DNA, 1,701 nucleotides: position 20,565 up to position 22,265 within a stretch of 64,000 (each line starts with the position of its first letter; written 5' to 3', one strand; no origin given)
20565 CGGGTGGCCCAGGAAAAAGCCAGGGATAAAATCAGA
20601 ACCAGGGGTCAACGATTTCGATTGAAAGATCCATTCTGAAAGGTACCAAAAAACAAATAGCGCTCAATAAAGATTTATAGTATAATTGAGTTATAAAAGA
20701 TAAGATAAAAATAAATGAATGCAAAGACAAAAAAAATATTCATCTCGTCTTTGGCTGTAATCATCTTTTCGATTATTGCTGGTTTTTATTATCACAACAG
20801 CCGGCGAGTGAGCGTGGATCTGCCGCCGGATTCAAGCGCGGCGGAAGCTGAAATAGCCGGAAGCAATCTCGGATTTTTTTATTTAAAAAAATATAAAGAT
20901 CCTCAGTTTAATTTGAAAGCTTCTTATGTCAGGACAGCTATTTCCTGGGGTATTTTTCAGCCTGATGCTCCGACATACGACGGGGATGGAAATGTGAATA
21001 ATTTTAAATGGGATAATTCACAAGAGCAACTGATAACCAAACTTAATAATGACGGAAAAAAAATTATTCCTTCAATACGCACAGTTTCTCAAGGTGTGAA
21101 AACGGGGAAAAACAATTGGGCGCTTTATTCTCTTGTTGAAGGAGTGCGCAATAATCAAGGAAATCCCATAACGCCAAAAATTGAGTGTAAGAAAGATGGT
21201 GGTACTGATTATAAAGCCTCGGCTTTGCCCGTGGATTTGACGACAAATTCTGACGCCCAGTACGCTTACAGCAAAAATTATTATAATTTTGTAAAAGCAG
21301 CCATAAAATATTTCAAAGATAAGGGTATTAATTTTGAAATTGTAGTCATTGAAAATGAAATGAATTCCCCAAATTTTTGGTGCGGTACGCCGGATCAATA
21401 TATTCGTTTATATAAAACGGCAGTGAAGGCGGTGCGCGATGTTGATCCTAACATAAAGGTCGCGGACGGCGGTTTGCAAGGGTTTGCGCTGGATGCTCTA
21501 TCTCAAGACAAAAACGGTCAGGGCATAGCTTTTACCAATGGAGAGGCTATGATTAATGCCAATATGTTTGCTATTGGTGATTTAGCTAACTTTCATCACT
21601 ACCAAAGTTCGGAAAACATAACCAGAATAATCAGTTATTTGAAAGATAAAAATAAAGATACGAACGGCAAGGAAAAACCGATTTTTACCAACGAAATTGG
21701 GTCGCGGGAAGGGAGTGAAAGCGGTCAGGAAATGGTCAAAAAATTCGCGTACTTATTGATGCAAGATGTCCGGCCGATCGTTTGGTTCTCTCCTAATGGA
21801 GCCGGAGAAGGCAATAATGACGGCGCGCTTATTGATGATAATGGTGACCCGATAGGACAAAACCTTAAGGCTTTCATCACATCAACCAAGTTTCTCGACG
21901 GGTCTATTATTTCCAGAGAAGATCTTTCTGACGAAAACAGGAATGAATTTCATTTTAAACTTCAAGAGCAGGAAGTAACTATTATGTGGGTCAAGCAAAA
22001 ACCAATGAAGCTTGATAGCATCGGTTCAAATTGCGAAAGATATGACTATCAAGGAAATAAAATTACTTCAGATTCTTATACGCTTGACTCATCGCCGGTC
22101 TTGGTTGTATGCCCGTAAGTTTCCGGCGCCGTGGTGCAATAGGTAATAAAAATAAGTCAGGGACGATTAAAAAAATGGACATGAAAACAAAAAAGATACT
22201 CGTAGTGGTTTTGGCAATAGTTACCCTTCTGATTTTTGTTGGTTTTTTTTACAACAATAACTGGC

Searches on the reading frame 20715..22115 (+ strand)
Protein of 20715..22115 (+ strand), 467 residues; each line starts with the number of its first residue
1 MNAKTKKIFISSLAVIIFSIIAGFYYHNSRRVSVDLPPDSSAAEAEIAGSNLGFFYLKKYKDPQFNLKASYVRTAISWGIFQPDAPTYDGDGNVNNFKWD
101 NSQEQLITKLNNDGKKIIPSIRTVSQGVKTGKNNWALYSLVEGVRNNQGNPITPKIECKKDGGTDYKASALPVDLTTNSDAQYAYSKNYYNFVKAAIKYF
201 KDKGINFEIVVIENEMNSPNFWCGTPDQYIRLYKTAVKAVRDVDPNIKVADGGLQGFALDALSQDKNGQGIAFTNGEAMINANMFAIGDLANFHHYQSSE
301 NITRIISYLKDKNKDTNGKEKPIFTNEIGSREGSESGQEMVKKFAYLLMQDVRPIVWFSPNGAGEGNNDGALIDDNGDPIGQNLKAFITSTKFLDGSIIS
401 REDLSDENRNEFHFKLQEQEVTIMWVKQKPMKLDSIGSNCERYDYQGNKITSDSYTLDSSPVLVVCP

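Call 71: search_protein_families(library=pfam, proteins=[window:20715-22115:+], max_evalue=0.01)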
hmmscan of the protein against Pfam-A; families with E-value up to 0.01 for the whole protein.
window:20715-22115:+ (467 aa): 3 families
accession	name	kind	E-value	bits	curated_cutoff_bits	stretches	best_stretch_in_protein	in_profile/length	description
PF07745.19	Glyco_hydro_53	-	7.3e-07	28.9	24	1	185-250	111-180/340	Glycosyl hydrolase family 53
PF00150.24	Cellulase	-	1.1e-05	25.5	23.5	1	192-357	105-266/272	Cellulase (glycosyl hydrolase family 5)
PF01229.23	Glyco_hydro_39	-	0.0022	17.3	26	1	212-253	154-197/472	Glycosyl hydrolases family 39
